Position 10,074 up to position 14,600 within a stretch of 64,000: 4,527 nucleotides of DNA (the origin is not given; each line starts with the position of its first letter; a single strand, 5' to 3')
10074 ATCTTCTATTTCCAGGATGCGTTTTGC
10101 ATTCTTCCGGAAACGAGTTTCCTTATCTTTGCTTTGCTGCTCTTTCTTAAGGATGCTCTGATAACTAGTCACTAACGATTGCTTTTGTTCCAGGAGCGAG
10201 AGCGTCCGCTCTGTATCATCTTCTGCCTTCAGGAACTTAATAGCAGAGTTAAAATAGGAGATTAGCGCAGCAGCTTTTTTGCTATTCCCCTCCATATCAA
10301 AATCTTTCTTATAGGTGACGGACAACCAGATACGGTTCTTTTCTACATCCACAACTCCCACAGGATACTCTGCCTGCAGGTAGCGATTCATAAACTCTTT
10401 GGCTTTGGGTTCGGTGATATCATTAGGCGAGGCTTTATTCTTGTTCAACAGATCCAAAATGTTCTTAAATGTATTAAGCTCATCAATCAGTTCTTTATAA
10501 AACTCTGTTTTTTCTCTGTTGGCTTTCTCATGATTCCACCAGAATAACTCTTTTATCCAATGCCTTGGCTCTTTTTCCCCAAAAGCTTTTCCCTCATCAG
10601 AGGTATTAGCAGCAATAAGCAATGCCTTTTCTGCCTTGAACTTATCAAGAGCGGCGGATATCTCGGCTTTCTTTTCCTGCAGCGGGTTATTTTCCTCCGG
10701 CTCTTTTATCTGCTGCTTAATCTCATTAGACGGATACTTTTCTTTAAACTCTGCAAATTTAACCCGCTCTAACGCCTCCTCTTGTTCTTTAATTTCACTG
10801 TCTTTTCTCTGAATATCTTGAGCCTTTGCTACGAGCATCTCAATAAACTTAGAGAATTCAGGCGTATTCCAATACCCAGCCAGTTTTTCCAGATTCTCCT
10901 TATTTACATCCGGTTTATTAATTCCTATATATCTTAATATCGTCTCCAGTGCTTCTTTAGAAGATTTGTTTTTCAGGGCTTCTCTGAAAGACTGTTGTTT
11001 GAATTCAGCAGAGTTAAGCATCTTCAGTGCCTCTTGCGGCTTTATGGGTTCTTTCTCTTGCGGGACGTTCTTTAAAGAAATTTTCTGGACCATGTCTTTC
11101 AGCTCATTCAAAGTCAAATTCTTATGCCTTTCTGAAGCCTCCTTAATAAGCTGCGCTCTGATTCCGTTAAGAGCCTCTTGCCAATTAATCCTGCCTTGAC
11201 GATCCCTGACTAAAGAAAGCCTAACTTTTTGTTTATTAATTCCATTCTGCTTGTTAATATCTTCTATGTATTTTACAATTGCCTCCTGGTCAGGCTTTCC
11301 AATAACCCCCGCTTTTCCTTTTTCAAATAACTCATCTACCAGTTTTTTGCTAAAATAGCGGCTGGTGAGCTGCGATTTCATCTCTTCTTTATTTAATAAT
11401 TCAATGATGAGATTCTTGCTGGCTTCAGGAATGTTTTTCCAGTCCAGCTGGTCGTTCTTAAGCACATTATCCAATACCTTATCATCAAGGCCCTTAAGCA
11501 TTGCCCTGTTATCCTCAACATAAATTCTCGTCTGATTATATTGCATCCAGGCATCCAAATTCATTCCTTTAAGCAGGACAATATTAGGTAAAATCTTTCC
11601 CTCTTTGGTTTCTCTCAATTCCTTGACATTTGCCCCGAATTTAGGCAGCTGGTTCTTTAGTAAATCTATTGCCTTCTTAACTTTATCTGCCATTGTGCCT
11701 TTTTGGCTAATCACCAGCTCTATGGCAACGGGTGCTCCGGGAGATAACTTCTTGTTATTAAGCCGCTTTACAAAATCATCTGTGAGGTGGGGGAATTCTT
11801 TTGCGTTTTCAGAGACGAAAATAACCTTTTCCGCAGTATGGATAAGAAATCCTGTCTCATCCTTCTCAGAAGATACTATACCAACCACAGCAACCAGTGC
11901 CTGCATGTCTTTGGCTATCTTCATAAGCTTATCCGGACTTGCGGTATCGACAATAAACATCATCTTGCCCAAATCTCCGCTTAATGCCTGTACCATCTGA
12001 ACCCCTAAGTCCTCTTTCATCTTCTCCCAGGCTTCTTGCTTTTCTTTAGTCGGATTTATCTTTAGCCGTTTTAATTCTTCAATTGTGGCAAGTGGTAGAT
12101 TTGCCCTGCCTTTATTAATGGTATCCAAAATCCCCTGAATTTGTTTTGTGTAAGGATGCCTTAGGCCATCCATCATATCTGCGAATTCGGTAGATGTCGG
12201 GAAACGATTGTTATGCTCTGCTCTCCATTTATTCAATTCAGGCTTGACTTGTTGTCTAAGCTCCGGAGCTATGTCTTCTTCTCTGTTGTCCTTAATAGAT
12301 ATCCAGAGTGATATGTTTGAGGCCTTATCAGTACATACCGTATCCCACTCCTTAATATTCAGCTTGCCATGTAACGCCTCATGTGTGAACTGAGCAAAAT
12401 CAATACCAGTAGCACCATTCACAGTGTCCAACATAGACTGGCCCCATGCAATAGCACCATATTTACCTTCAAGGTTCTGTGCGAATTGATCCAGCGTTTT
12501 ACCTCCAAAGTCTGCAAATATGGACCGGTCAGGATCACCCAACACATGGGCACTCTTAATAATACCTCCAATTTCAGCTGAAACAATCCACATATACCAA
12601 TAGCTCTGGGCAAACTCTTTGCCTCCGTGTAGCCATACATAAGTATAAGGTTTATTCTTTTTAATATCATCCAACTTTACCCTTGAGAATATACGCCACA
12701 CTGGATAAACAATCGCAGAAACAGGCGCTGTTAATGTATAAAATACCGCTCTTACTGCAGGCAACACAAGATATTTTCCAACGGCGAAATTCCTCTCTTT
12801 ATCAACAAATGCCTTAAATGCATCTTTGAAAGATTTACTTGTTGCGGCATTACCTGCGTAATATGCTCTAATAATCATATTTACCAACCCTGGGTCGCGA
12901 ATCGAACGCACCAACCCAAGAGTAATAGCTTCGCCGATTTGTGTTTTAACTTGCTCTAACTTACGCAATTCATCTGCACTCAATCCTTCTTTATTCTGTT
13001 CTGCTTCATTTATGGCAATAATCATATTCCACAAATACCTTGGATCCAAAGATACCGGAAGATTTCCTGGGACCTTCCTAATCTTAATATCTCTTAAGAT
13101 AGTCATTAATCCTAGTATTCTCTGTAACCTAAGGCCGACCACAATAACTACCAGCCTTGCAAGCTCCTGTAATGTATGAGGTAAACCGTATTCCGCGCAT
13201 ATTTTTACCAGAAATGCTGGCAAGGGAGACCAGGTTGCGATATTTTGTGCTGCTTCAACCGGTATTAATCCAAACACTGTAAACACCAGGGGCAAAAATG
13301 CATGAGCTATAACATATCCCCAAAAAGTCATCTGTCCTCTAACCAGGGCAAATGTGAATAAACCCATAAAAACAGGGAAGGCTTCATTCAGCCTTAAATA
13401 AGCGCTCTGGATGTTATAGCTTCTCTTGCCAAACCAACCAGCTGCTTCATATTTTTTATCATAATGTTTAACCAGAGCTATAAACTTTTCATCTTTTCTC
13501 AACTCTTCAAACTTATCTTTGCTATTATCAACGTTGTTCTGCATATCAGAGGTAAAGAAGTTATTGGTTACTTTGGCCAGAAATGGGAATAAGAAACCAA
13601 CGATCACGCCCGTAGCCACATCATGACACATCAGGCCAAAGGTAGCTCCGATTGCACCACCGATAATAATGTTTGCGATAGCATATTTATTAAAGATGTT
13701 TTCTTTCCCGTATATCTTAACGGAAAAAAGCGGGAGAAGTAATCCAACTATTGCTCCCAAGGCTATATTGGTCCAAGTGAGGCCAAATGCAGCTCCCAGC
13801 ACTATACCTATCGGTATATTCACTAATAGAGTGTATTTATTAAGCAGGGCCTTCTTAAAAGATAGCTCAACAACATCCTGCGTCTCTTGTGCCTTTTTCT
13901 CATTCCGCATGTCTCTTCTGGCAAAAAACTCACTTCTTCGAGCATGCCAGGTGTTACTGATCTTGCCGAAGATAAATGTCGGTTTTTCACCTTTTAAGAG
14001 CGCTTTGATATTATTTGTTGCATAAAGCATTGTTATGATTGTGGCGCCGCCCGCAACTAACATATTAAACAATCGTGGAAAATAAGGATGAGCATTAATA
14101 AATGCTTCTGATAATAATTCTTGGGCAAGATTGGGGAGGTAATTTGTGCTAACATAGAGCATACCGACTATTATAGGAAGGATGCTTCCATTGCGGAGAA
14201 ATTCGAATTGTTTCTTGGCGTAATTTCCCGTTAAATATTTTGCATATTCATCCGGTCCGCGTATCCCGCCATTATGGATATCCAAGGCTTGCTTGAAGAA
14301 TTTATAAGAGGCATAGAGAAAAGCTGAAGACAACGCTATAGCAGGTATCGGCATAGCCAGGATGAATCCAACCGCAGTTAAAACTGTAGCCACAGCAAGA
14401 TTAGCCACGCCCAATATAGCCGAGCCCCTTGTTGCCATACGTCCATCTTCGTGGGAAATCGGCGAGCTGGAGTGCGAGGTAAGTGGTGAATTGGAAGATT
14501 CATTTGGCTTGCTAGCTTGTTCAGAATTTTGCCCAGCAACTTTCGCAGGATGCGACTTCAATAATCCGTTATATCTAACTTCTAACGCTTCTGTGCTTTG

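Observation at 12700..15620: A roughly 1,000-aa polytopic membrane block lies in the middle of the protein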

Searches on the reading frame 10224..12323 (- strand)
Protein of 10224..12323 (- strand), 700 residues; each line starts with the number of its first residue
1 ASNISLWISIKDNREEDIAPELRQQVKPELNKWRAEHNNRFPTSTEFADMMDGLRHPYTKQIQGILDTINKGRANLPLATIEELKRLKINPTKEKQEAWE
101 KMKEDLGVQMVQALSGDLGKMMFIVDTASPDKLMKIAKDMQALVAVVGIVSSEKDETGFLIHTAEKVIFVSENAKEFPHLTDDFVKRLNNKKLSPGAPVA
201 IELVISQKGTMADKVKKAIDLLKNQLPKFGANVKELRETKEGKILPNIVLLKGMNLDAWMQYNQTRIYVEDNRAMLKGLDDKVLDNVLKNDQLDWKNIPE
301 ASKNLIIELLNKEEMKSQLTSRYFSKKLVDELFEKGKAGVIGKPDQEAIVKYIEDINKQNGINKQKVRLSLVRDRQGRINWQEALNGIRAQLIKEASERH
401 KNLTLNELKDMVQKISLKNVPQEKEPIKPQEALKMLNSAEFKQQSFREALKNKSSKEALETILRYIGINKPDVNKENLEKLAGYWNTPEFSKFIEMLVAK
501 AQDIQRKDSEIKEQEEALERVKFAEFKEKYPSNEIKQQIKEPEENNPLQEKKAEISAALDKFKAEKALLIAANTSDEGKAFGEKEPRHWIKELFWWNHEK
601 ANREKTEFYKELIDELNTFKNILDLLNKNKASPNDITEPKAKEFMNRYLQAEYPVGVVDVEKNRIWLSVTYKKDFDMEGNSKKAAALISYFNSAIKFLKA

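Call 61: search_protein_families(library=pfam, alignment_id=A3, max_evalue=0.001)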
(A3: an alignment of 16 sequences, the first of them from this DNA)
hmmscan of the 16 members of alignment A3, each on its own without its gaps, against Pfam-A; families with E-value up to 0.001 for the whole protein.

A. member 1, seq(700 aa): 0 families

B. families by the number of members that match (of 16 scanned): 21 families
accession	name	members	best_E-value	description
PF13646.12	HEAT_2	3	3.4e-73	HEAT repeats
PF03130.22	HEAT_PBS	3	2e-34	PBS lyase HEAT-like repeat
PF02985.28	HEAT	3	1.4e-29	HEAT repeat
PF13513.12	HEAT_EZ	3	6.3e-17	HEAT-like repeat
PF12717.13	Cnd1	3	6.3e-11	non-SMC mitotic condensation complex subunit 1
PF01551.29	Peptidase_M23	2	1.3e-27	Peptidase family M23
PF01464.25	SLT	1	4.3e-21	Transglycosylase SLT domain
PF00085.26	Thioredoxin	1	6.1e-17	Thioredoxin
PF02163.28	Peptidase_M50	1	2.1e-11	Peptidase family M50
PF01476.26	LysM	1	6.4e-11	LysM domain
PF02517.21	Rce1-like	1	6.5e-09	Type II CAAX prenyl endopeptidase Rce1-like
PF13098.12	Thioredoxin_2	1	2.4e-08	Thioredoxin-like domain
PF13398.12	Peptidase_M50B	1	3e-06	Peptidase M50B-like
PF14150.11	YesK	1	5e-06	YesK-like protein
PF00514.29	Arm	1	5.5e-06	Armadillo/beta-catenin-like repeat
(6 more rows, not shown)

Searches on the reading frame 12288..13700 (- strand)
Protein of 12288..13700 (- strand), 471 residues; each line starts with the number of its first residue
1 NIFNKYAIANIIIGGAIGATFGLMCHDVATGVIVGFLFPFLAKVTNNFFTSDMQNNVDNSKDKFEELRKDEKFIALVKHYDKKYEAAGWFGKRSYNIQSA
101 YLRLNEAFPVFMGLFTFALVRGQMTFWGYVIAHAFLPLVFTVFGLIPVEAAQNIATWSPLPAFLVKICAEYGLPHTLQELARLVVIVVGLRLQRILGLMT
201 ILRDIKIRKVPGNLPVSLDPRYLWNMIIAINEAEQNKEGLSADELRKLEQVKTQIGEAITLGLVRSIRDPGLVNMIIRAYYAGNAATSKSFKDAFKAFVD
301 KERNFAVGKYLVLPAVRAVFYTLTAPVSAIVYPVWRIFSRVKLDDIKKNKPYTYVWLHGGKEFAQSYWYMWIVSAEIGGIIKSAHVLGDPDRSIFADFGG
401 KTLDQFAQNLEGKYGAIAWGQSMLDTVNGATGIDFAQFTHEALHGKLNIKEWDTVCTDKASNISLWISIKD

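Call 33: find_homologous_proteins(query=A1, max_evalue=0.00001)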
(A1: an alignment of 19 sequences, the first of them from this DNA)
Query A1 (19 sequences) (471 aa, profile of the alignment): 1 proteins with E <= 0.00001 among 8000 candidates.
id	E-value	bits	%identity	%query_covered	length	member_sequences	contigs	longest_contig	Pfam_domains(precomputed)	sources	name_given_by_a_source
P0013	2.8e-88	315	26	77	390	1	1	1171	-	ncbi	ncbi:MAG: hypothetical protein AAB356_07625, partial [Deltaproteobacteria bacterium]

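Call 34: search_solved_structures(query=A1, max_evalue=1)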
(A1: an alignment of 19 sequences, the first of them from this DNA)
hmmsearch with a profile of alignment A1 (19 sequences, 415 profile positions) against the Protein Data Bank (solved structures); distinct sequences matched with E-value up to 1: 1.
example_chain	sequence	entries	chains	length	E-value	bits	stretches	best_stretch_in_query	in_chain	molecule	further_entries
6zpj_A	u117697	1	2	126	0.85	11.8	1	190-260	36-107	Leishmania mexicana KKT4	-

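Call 35: search_protein_families(library=pfam, alignment_id=A1, max_evalue=0.1)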
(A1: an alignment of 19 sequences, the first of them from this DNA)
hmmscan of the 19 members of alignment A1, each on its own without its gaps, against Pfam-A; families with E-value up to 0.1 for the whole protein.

A. member 1, seq(471 aa): 0 families

B. families by the number of members that match (of 19 scanned): 5 families
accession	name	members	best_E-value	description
PF25163.1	UBA_RNF31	1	0.021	E3 ubiquitin-protein ligase RNF31, UBA domain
PF11460.13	DUF3007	1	0.04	Protein of unknown function (DUF3007)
PF21314.2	TM_ErbB1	1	0.045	Epidermal growth factor receptor transmembrane-juxtamembrane segment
PF03647.18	Tmemb_14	1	0.095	Transmembrane proteins 14C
PF22114.2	NUP120_helical_2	1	0.098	Nucleoporin NUP120, helical domain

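Call 43: predict_structure(alignment_id=A1)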
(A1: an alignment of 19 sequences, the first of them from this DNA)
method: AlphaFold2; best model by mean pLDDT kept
length: 471 residues; sequences in the alignment: 19
mean_pLDDT: 82.9   pTM: 0.77
mean pLDDT of the five models: 82.9, 80.9, 79.7, 79.7, 75.8
residues with pLDDT >= 90: 140; 70-90: 268; 50-70: 63; < 50: 0
segments of 3 or more residues with pLDDT < 50: none
pLDDT, mean of each block of 10 residues (from residue 1): 73 78 69 74 66 73 76 87 88 89 84 82 89 94 93 92 84 89 95 90 85 75 90 88 90 87 81 87 61 62 75 92 96 90 89 94 92 79 79 78 77 67 85 93 94 89 65 53
secondary structure, 60 per line:
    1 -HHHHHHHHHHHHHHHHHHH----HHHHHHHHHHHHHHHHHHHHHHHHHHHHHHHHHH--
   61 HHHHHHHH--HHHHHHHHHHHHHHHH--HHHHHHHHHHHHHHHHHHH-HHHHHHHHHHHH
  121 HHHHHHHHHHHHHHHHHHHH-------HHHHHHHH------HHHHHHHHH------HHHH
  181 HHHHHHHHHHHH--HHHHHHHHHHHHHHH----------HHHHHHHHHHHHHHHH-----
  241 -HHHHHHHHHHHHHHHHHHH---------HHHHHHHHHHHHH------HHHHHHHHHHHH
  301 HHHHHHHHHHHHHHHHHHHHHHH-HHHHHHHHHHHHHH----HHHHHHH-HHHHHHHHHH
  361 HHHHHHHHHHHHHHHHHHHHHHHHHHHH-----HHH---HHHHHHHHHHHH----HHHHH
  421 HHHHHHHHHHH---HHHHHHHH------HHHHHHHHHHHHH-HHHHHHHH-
elements in order: H2-20 H25-58 H61-68 H71-86 H89-107 H109-140 H148-155 H162-170 H177-192 H195-209 H220-235 H242-260 H270-282 H289-323 H325-338 H343-349 H351-388 H400-411 H416-431 H435-442 H449-461 H463-470

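Call 48: fold_search(model_id=the predicted structure, library=pdb)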
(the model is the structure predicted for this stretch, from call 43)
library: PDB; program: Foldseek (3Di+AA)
matches with E <= 10: 121; with E <= 0.001: 0
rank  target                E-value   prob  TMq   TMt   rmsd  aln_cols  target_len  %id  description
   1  5xas_A                5.4e-01  0.11  0.11  0.12  23.4       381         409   12  Structural insights into the elevator-like mechanism of the sodium/citrate symporter CitS (released 2017-06-14)
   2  3fay                  8.9e-01  0.11  0.13  0.15  23.0       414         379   11  Crystal structure of the GAP-related domain of IQGAP1 (released 2009-03-24)
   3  6h2x                  9.7e-01  0.06  0.09  0.11  50.7       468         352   10  MukB coiled-coil elbow from E. coli (released 2019-03-06)
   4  9a65_B                1.0e+00  0.06  0.09  0.07  70.4       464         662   10  Integrative model of YVAQ-MCPB by crosslinking MS and deep learning (released 2024-09-18)
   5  5x9r_B                1.1e+00  0.08  0.11  0.12  25.4       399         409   10  Structural insights into the elevator-like mechanism of the sodium/citrate symporter CitS (released 2017-06-14)
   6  6ek4_C                1.9e+00  0.06  0.09  0.11  38.9       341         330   13  PaxB from Photorhabdus luminescens (released 2018-05-16)
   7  9m4w_A                1.9e+00  0.04  0.09  0.07  29.6       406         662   11  Structure of human TRPC5 bound with (-)-englerin A, class 2. (released 2025-07-02)
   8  6ek4_D                2.0e+00  0.06  0.10  0.12  42.5       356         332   12  PaxB from Photorhabdus luminescens (released 2018-05-16)
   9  7vwt_A                2.2e+00  0.07  0.12  0.15  24.0       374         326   12  Carbazole Prenyl Transferase CqsB4 (released 2022-03-23)
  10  8si6_A                2.4e+00  0.04  0.08  0.05  28.1       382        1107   11  Cryo-EM structure of TRPM7 in MSP2N2 nanodisc in complex with agonist naltriben in closed state (released 2023-05-17)
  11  7rit_A                2.6e+00  0.06  0.11  0.10  28.5       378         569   12  Drug-free A. baumannii MsbA (released 2021-10-06)
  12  8i6q_A                2.7e+00  0.05  0.08  0.14  28.2       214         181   13  Cryo-EM structure of Pseudomonas aeruginosa FtsE(WT)X complex in peptidisc (released 2023-06-07)
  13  7unh_B                2.8e+00  0.07  0.09  0.15  19.9       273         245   15  De novo designed chlorophyll dimer protein in apo state, SP2 (released 2023-04-19)
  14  7zn0_A                3.1e+00  0.08  0.10  0.20  21.6       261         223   11  Crystal structure of the light-driven inward proton pump xenorhodopsin BcXeR in the M state at pH 8.2 in the presence  (released 2023-05-10)
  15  6jlf_E                3.3e+00  0.05  0.11  0.15  24.3       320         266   12  Crystal structure of a bacterial Bestrophin homolog from Klebsiella pneumoniae D179A mutation - HR (released 2019-11-13)
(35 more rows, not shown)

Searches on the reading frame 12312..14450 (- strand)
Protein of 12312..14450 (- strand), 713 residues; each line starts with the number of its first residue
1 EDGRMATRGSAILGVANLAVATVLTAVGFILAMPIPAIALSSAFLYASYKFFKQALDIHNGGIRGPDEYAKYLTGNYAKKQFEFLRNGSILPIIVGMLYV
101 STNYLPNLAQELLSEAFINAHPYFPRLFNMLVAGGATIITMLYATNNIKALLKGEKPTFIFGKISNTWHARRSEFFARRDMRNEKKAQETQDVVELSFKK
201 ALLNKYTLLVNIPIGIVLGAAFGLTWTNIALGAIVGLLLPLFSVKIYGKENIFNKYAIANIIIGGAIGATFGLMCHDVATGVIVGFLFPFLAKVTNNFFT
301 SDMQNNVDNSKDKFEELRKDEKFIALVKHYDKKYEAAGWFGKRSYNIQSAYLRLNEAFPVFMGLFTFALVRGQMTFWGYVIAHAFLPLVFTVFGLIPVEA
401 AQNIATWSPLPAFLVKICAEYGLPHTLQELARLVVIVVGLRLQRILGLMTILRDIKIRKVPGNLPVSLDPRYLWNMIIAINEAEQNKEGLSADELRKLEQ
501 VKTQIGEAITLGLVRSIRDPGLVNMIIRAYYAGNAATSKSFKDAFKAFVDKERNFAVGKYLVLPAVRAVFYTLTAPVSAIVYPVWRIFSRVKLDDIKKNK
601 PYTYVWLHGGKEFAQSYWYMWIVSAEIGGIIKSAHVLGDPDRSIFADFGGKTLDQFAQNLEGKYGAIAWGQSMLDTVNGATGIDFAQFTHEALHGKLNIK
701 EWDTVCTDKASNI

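Call 83: predict_structure(alignment_id=A5)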
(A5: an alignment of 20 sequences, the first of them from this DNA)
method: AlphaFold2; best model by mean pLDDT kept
length: 713 residues; sequences in the alignment: 20
mean_pLDDT: 72.2   pTM: 0.69
mean pLDDT of the five models: 72.2, 69.9, 69.5, 69.3, 66.8
residues with pLDDT >= 90: 148; 70-90: 315; 50-70: 101; < 50: 149
segments of 3 or more residues with pLDDT < 50: 1-96, 191-212, 218-224, 238-253
pLDDT, mean of each block of 10 residues (from residue 1): 31 32 34 33 37 41 40 42 37 48 56 61 66 80 79 72 67 90 76 35 38 48 49 53 42 59 73 67 72 74 83 79 93 91 90 87 87 91 94 92 92 80 87 94 88 84 71 89 88 90 87 82 89 61 52 77 91 95 88 86 93 89 77 77 75 81 80 84 91 93 89 74
secondary structure, 60 per line:
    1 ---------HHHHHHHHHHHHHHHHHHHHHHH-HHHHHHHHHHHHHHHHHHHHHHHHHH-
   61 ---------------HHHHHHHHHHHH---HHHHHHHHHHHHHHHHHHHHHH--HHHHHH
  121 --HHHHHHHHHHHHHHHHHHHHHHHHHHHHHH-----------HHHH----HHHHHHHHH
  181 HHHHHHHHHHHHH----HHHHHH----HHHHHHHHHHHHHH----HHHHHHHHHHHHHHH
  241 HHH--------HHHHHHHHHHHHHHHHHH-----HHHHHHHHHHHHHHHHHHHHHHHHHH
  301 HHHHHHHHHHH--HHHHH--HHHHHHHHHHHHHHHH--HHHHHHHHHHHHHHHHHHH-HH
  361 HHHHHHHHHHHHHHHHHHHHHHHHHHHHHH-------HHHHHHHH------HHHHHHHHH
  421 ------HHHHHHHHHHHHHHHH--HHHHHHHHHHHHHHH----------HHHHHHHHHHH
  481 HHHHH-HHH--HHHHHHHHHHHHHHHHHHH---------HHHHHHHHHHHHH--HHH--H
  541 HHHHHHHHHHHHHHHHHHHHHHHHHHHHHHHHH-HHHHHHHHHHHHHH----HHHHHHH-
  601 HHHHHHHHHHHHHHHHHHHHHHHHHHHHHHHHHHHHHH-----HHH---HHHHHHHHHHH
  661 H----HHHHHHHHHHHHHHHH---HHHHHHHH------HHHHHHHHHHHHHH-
elements in order (helices of 4 or more, strands of 3 or more residues): H10-32 H34-59 H76-87 H91-112 H115-120 H123-152 H164-167 H172-193 H198-203 H208-221 H226-243 H252-269 H275-311 H314-318 H321-336 H339-357 H359-390 H398-405 H412-420 H427-442 H445-459 H470-485 H492-510 H520-532 H540-573 H575-588 H593-599 H601-638 H650-661 H666-681 H685-692 H699-712

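Call 86: fold_search(model_id=the predicted structure, library=pdb)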
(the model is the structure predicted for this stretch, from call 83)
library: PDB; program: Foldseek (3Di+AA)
matches with E <= 10: 141; with E <= 0.001: 0
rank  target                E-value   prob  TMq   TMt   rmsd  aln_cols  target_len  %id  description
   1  9krl                  2.8e-01  0.13  0.12  0.10  34.0       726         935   13  Cryo-EM structure of human ABCC4 (cAMP-bound) (released 2025-09-24)
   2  6nc9                  7.6e-01  0.08  0.09  0.13  30.5       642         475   11  Lipid II flippase MurJ, outward-facing conformation (released 2019-04-17)
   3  9zfl                  7.6e-01  0.08  0.09  0.12  29.5       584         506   11  Structure of an Engineered Sodium/Iodide Symporter (PF-NIS) (released 2025-12-24)
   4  4m8j                  7.9e-01  0.07  0.08  0.11  29.6       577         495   10  Crystal structure of CaiT R262E bound to gamma-butyrobetaine (released 2013-10-09)
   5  4gax                  9.6e-01  0.07  0.09  0.11  27.6       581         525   10  Crystal Structure of an alpha-Bisabolol synthase mutant (released 2013-03-13)
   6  2wsw                  1.0e+00  0.06  0.08  0.10  29.9       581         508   10  Crystal Structure of Carnitine Transporter from Proteus mirabilis (released 2010-09-08)
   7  8s4d                  1.1e+00  0.08  0.10  0.14  24.9       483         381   12  Crystal structure of a peptidergic GPCR in complex with a small synthetic G protein-biased agonist (released 2024-12-04)
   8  8y6h_A                1.2e+00  0.05  0.09  0.10  31.9       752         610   13  P-glycoprotein in complex with UIC2 Fab and triple elacridar molecules in LMNG detergent (released 2024-04-17)
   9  8si6_A                1.2e+00  0.05  0.08  0.06  28.7       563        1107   10  Cryo-EM structure of TRPM7 in MSP2N2 nanodisc in complex with agonist naltriben in closed state (released 2023-05-17)
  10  6aei_A                1.7e+00  0.04  0.08  0.09  30.3       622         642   11  Cryo-EM structure of the receptor-activated TRPC5 ion channel (released 2019-08-07)
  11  9mcu_A                1.8e+00  0.04  0.08  0.11  29.1       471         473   11  Plant chloroplast dicarboxylate transporter AtDiT2.1 (released 2026-03-11)
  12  5x33                  2.0e+00  0.04  0.09  0.12  24.7       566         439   10  Leukotriene B4 receptor BLT1 in complex with BIIL260 (released 2018-01-03)
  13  5y78_A                2.1e+00  0.06  0.07  0.13  25.9       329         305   13  Crystal structure of the triose-phosphate/phosphate translocator in complex with inorganic phosphate (released 2017-10-04)
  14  5b25_B                2.2e+00  0.04  0.08  0.13  26.3       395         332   11  Crystal structure of human PDE1B with inhibitor 3 (released 2016-02-03)
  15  5mzp                  2.2e+00  0.03  0.07  0.10  26.0       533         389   12  Crystal structure of stabilized A2A adenosine receptor A2AR-StaR2-bRIL in complex with caffeine at 2.1A resolution (released 2017-07-26)
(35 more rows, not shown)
